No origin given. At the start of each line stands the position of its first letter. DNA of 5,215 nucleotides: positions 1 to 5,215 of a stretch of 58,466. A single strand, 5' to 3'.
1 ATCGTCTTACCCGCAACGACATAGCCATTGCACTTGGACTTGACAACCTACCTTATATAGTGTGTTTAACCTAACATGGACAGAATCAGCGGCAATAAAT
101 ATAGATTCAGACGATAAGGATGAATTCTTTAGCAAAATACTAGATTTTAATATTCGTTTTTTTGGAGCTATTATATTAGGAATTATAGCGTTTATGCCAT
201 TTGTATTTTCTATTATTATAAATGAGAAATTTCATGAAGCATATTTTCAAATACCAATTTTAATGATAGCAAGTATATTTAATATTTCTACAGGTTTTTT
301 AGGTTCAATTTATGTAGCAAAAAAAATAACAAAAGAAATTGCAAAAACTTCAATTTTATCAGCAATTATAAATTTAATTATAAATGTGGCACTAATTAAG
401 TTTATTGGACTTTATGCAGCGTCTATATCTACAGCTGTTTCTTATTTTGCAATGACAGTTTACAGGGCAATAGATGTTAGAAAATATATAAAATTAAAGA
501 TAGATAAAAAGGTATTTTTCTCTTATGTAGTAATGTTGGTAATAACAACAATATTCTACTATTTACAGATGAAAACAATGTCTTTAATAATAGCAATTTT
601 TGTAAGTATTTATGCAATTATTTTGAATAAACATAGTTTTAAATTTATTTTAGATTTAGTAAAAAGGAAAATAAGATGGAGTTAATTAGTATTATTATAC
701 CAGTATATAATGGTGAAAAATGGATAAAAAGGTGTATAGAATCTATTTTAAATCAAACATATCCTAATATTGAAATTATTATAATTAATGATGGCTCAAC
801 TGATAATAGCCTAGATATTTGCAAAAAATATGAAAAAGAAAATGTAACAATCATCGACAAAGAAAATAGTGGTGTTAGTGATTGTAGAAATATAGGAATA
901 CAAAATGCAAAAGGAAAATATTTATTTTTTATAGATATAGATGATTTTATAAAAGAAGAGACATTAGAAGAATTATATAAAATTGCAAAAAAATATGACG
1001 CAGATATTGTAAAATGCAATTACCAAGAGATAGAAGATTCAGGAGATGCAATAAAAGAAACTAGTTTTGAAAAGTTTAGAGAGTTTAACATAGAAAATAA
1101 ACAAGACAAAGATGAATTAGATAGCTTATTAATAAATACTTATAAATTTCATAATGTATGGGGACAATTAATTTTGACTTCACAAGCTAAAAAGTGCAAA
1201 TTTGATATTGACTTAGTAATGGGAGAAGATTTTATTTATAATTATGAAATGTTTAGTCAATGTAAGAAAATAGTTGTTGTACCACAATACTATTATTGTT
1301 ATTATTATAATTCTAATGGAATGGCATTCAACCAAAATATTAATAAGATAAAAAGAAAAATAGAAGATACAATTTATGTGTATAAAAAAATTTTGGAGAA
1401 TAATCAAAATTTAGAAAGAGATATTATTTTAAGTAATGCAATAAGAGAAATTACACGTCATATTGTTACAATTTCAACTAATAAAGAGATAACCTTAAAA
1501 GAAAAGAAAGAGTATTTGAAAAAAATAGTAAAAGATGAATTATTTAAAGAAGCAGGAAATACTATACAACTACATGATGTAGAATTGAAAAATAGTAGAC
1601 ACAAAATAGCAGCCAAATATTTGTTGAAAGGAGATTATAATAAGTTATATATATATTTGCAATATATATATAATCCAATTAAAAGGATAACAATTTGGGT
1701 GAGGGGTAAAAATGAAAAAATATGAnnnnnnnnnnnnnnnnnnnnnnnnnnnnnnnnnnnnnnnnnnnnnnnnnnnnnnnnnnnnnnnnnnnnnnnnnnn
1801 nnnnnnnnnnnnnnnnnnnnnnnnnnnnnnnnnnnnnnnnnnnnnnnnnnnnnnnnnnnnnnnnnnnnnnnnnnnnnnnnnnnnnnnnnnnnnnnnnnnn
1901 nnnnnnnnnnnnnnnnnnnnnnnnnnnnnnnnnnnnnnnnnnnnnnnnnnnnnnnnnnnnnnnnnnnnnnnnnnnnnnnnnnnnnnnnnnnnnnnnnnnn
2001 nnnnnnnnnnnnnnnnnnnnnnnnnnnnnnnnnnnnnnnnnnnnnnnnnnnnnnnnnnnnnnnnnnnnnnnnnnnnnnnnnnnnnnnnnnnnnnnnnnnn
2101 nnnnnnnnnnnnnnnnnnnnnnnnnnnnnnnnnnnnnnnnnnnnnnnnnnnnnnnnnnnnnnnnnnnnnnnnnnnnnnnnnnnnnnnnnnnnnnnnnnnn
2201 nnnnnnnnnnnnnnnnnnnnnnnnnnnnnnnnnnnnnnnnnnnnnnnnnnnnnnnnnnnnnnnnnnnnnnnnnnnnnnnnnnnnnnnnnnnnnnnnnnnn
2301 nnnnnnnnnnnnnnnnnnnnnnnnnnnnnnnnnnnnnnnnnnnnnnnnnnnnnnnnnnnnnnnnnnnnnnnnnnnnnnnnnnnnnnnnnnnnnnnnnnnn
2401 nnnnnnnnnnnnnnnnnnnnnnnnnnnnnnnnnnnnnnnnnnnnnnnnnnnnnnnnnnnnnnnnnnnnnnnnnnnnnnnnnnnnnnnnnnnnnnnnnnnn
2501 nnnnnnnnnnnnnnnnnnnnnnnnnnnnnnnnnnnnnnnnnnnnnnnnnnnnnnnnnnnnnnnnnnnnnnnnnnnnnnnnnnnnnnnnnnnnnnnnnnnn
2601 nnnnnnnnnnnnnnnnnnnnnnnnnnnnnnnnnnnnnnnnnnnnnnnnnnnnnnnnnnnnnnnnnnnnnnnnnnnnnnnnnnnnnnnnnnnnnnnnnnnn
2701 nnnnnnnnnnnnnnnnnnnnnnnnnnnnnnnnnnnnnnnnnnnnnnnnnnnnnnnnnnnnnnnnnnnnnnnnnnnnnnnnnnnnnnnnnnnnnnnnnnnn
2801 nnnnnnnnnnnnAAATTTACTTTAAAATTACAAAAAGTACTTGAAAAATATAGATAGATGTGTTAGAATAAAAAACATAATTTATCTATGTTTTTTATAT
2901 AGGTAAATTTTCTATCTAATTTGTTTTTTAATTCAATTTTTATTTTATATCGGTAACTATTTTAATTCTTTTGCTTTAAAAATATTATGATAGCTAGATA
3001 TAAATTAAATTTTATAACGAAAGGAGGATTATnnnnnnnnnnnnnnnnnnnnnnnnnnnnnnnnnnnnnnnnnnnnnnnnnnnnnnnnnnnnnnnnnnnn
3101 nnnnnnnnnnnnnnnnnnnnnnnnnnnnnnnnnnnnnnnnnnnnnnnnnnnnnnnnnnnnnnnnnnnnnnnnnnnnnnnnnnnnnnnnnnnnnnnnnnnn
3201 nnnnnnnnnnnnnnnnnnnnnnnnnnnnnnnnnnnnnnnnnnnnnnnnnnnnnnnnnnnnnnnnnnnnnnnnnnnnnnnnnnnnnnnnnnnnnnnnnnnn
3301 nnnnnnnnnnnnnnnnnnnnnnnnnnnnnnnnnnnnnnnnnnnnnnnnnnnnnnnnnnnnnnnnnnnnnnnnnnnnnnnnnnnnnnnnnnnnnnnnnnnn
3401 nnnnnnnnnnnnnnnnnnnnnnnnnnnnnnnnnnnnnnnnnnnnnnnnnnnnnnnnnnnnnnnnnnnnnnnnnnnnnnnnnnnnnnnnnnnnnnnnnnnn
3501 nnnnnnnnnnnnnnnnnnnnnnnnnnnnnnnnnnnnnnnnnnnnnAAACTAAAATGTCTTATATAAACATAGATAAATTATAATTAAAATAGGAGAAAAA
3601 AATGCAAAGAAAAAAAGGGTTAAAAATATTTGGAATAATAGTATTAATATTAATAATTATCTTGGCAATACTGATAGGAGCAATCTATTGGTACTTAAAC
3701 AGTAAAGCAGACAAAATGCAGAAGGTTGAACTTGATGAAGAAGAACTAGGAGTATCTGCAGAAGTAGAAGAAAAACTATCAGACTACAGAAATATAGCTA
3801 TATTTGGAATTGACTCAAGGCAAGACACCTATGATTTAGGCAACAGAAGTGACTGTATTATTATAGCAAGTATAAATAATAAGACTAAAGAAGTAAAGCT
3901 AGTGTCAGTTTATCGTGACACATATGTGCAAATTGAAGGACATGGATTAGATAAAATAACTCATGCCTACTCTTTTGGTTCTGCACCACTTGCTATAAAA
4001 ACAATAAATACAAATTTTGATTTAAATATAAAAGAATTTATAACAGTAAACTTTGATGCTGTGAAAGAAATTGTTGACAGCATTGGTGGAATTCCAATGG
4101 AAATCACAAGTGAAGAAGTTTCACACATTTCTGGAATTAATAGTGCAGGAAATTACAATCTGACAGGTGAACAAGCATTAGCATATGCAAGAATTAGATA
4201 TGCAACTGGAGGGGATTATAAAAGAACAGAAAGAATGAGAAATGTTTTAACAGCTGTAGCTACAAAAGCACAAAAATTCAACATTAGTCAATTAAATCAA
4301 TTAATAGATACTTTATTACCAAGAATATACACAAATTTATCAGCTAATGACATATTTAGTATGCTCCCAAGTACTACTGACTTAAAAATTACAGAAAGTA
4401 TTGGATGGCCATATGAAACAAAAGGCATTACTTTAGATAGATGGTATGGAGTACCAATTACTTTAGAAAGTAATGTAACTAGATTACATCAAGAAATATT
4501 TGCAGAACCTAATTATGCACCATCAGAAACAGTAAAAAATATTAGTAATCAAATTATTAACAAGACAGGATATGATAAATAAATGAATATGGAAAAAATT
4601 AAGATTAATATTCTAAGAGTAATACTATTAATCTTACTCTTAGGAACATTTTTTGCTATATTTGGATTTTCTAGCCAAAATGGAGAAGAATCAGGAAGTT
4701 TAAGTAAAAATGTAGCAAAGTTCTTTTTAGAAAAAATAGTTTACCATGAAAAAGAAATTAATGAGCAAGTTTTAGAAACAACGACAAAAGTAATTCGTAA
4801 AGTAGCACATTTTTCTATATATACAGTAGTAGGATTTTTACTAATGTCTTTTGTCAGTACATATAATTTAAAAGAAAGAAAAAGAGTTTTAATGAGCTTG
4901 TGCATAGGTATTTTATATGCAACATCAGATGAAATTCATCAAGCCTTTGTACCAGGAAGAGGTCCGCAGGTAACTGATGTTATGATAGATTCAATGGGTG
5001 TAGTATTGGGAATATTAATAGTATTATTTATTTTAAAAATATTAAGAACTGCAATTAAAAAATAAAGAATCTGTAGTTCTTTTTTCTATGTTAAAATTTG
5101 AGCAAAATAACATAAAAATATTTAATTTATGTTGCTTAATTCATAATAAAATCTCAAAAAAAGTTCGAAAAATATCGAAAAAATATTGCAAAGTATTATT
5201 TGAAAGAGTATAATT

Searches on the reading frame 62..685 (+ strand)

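Call 103: search_protein_families(library=pfam, proteins=[window:62-685:+], max_evalue=0.01)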
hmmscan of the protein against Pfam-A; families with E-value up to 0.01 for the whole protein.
window:62-685:+ (207 aa): 1 family
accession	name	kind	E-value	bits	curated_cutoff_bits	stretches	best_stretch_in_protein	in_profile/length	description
PF03023.19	MurJ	-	7.8e-05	21.9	27.4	1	73-183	333-448/451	Lipid II flippase MurJ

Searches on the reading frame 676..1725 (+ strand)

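Call 26: search_protein_families(library=pfam, proteins=[window:676-1725:+], max_evalue=0.001)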
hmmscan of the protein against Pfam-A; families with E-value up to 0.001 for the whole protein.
window:676-1725:+ (349 aa): 4 families
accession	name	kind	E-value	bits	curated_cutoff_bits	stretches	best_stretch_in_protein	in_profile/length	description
PF00535.33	Glycos_transf_2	-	6.4e-39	134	23.3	1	5-142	1-142/168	Glycosyl transferase family 2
PF10111.15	Glyco_tranf_2_2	-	7.6e-17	62.1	27.3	1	5-113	1-121/276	Glycosyltransferase like family 2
PF13641.12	Glyco_tranf_2_3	-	4e-13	50.4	27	1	4-204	3-206/230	Glycosyltransferase like family 2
PF13704.12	Glyco_tranf_2_4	-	0.00018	22.4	27.5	1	33-96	21-88/98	Glycosyl transferase family 2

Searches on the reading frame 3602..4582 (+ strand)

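Call 25: search_protein_families(library=pfam, proteins=[window:3602-4582:+], max_evalue=0.001)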
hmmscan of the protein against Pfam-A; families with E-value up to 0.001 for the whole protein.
window:3602-4582:+ (326 aa): 1 family
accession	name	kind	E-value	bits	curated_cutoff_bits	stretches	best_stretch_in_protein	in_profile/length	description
PF03816.19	LytR_cpsA_psr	-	8.9e-38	130.2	24.6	1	82-224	1-149/150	LytR_cpsA_psr family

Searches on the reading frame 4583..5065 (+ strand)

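Call 103: search_protein_families(library=pfam, proteins=[window:4583-5065:+], max_evalue=0.01)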
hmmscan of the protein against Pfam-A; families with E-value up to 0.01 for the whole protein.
window:4583-5065:+ (160 aa): 1 family
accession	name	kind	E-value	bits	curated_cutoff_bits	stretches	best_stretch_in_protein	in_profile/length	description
PF04892.17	VanZ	-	7.6e-23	81.9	30.1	1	16-150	2-125/126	VanZ like family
